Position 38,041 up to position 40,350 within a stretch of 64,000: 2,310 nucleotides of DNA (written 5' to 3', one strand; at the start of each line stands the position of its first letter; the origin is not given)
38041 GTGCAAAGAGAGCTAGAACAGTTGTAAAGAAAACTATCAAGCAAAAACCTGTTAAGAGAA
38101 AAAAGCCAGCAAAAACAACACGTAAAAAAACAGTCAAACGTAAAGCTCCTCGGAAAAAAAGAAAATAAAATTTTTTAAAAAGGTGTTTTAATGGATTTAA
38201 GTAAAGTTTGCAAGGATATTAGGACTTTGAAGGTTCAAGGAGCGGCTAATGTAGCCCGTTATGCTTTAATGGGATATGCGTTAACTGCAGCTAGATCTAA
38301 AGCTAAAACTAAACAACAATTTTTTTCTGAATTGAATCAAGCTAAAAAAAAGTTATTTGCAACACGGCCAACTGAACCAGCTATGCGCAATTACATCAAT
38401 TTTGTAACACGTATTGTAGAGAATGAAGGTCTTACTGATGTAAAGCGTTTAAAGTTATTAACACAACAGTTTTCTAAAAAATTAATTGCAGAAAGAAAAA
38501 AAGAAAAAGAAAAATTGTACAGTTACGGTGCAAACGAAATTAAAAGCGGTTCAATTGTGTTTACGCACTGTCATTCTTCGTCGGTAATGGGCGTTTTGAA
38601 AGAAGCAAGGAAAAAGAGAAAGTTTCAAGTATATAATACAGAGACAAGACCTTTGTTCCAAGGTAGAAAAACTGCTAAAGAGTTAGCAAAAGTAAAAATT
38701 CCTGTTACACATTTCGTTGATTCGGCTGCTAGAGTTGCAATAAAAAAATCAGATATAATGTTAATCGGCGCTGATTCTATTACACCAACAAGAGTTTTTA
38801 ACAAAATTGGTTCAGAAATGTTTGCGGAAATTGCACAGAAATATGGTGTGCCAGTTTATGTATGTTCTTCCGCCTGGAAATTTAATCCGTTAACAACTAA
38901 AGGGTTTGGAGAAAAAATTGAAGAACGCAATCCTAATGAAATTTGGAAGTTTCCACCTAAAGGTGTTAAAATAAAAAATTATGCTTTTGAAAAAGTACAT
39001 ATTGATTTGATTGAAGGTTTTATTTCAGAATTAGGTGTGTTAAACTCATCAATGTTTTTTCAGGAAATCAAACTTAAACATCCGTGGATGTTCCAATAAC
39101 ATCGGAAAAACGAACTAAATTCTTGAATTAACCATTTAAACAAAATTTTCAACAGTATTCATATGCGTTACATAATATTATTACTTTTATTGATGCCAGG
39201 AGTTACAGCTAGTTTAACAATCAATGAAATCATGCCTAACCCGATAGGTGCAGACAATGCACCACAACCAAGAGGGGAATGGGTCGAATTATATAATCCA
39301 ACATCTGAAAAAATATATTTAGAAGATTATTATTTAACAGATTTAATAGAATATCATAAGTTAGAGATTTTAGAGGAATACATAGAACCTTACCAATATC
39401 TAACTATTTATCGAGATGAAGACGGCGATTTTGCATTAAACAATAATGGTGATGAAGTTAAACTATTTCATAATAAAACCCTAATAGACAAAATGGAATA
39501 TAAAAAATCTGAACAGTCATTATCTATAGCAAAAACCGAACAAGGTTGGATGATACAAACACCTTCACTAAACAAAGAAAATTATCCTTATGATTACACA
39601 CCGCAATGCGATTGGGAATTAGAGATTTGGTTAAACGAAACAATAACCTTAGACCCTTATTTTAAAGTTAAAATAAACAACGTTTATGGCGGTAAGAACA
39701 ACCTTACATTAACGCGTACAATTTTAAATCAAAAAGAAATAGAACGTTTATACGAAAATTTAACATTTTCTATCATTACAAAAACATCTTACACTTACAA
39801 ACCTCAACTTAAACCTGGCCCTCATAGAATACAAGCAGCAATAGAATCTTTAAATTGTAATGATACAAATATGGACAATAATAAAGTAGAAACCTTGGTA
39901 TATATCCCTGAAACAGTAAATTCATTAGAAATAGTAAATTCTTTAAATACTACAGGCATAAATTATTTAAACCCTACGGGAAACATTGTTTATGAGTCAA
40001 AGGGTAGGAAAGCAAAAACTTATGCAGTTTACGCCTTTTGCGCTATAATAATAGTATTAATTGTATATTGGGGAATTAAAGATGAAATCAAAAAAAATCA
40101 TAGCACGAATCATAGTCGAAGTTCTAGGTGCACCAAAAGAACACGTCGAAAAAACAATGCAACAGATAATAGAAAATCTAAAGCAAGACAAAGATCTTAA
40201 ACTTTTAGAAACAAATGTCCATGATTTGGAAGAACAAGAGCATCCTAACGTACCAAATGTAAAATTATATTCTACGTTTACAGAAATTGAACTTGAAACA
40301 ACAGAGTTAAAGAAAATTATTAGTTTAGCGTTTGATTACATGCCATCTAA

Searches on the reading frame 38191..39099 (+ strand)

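Call 56: search_protein_families(library=pfam, proteins=[window:38191-39099:+], max_evalue=0.001)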
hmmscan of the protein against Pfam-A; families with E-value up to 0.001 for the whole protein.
window:38191-39099:+ (302 aa): 1 family
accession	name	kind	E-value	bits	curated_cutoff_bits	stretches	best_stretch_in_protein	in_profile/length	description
PF01008.23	IF-2B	-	1e-58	199.2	22.4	1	14-285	1-279/280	Initiation factor 2 subunit family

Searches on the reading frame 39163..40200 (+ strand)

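Call 56: search_protein_families(library=pfam, proteins=[window:39163-40200:+], max_evalue=0.001)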
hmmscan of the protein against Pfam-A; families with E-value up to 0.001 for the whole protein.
window:39163-40200:+ (345 aa): 1 family
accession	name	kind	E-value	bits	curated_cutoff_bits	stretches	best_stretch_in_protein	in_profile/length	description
PF00932.25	LTD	-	3.8e-14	53.4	34.3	1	15-114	5-108/109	Lamin Tail Domain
